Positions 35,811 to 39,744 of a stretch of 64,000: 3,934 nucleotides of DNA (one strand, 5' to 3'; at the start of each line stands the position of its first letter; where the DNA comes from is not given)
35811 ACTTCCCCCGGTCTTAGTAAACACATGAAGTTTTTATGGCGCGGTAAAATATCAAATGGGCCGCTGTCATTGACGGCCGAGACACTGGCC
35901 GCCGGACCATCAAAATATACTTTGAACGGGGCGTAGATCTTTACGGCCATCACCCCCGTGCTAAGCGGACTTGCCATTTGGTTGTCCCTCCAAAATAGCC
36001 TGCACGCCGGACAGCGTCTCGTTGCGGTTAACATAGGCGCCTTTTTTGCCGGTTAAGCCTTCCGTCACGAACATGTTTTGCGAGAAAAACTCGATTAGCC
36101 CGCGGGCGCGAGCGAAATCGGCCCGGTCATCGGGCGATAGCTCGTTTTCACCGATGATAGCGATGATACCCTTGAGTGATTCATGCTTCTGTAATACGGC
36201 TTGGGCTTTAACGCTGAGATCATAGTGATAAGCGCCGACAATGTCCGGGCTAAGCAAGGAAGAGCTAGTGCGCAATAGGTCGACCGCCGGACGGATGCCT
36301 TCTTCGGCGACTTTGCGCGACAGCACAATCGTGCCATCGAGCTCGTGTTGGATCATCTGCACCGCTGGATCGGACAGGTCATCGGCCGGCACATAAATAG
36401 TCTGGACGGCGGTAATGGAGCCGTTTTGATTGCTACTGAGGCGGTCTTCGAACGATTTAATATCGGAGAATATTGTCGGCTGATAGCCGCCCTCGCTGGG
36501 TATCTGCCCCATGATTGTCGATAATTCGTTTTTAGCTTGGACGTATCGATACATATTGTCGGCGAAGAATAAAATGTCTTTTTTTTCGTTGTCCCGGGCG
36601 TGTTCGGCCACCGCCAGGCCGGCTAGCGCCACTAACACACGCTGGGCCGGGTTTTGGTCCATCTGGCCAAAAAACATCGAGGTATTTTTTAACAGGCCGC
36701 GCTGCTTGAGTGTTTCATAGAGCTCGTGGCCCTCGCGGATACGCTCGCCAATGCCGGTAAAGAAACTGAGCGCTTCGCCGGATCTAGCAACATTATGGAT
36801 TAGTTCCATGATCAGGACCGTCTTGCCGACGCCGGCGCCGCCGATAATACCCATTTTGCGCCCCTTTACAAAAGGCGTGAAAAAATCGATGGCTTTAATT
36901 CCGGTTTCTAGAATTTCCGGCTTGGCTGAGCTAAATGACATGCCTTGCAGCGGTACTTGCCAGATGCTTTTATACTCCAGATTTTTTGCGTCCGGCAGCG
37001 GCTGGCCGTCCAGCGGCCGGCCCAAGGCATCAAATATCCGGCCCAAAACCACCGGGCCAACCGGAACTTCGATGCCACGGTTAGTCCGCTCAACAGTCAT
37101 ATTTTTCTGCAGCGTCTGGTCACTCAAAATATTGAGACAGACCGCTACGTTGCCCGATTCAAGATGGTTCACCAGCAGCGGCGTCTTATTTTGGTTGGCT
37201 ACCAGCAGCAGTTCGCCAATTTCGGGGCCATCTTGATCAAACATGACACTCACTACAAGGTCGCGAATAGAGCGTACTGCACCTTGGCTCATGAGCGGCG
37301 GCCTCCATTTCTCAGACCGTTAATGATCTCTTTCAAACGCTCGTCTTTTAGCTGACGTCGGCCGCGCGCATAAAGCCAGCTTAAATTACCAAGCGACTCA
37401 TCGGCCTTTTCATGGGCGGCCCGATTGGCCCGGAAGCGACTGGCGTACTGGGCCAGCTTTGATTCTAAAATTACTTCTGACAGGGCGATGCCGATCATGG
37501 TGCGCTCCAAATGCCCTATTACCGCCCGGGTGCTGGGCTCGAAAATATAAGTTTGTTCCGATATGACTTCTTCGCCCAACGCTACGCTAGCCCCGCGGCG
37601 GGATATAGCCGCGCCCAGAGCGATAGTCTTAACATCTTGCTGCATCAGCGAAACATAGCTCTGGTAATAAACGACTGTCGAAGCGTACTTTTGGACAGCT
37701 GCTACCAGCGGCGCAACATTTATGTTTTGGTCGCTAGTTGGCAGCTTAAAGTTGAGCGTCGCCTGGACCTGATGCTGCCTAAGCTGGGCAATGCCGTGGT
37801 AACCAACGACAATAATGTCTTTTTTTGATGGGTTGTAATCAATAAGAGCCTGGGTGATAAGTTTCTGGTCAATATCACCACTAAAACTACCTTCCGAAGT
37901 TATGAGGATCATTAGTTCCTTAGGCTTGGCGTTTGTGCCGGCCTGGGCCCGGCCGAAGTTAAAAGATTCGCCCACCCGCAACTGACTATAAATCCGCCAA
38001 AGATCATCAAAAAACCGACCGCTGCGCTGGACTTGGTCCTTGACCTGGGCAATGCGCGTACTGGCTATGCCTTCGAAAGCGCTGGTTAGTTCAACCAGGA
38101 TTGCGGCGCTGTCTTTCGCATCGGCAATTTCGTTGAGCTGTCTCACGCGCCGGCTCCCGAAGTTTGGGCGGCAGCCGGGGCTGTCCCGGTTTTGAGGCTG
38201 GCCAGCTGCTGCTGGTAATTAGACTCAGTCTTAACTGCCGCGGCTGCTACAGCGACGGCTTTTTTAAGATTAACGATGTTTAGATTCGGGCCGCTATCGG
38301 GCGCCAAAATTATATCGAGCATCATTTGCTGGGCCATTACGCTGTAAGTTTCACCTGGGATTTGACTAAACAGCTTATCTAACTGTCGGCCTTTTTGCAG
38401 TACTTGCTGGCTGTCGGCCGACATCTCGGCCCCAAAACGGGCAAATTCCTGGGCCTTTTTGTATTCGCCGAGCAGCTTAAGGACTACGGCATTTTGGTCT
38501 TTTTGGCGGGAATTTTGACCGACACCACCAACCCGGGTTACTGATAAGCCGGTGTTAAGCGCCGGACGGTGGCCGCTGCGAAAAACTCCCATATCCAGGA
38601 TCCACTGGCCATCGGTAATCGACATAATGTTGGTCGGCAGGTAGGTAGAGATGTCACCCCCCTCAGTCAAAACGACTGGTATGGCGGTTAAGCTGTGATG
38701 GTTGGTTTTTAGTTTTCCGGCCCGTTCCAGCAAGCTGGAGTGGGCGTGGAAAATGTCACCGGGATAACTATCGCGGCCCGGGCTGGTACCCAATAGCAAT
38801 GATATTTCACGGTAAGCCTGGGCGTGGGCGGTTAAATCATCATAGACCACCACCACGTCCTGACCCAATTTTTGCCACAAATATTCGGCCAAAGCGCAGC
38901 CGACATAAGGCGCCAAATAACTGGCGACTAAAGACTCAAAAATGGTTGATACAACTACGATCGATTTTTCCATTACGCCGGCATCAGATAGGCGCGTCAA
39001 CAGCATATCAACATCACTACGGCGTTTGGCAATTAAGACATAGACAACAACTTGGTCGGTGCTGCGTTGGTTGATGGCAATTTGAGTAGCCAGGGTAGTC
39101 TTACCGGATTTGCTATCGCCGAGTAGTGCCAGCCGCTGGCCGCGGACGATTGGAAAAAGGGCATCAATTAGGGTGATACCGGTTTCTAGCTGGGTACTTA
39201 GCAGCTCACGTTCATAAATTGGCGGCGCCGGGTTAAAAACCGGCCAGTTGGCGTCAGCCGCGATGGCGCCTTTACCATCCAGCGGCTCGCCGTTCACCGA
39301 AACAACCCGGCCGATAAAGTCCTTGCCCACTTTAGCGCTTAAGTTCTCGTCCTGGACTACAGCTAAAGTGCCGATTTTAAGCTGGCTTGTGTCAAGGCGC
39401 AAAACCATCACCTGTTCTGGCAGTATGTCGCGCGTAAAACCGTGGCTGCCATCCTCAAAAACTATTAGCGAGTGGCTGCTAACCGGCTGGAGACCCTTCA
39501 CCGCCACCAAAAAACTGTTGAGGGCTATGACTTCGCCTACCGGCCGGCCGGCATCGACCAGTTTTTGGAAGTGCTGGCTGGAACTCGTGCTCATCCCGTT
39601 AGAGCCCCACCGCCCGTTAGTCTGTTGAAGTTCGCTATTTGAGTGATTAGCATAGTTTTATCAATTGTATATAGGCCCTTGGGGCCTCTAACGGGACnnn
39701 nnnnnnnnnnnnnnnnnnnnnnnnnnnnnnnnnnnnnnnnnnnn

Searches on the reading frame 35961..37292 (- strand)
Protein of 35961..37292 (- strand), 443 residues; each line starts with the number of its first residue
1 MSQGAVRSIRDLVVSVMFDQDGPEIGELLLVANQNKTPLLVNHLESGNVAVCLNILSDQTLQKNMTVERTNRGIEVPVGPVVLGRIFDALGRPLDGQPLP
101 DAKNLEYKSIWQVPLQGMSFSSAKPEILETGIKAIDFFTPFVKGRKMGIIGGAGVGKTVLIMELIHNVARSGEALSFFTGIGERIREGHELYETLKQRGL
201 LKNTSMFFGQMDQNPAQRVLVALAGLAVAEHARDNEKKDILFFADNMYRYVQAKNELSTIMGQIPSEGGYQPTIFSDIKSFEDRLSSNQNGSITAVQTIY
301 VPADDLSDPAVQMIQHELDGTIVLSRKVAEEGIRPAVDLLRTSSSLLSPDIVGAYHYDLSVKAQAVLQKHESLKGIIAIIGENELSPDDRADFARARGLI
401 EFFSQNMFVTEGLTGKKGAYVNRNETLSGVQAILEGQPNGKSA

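Call 65: search_protein_families(library=pfam, proteins=[window:35961-37292:-], max_evalue=0.00001)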
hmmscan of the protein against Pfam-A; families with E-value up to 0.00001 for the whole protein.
window:35961-37292:- (443 aa): 2 families
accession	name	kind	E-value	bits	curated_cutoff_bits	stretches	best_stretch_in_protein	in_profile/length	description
PF00006.31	ATP-synt_ab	-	4.1e-65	219.8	29.5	1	131-344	1-213/213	ATP synthase alpha/beta family, nucleotide-binding domain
PF22919.1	ATP-synt_VA_C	-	1e-08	35.6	24.7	1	351-409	7-66/101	C-terminal domain of V and A type ATP synthase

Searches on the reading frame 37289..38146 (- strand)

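Call 65: search_protein_families(library=pfam, proteins=[window:37289-38146:-], max_evalue=0.00001)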
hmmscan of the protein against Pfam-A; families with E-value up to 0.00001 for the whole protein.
window:37289-38146:- (285 aa): 1 family
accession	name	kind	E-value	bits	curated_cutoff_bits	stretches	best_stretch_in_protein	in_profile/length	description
PF00231.24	ATP-synt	-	6.1e-26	92.2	39.9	1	5-278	3-282/285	ATP synthase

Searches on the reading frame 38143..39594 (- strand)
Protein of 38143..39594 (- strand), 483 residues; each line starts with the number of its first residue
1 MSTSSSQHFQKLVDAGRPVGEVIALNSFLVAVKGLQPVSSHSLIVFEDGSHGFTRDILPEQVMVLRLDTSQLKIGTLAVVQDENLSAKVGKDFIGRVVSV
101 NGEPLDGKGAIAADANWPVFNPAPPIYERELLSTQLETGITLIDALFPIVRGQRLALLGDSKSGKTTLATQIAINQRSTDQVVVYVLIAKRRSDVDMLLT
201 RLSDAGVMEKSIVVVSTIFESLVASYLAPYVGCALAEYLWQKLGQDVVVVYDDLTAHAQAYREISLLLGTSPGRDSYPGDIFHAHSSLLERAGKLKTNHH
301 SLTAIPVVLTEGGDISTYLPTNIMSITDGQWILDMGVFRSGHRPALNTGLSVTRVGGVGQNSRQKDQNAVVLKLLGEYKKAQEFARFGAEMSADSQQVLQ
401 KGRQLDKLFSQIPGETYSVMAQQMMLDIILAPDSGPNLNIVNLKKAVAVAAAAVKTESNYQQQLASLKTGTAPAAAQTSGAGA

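Call 65: search_protein_families(library=pfam, proteins=[window:38143-39594:-], max_evalue=0.00001)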
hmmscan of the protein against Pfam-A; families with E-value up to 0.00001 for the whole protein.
window:38143-39594:- (483 aa): 2 families
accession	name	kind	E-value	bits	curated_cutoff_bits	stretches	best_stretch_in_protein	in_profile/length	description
PF00006.31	ATP-synt_ab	-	8.1e-71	238.5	29.5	1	139-352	1-212/213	ATP synthase alpha/beta family, nucleotide-binding domain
PF00306.32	ATP-synt_ab_C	-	3.5e-06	27.8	27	1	375-428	16-69/126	ATP synthase alpha/beta chain, C terminal domain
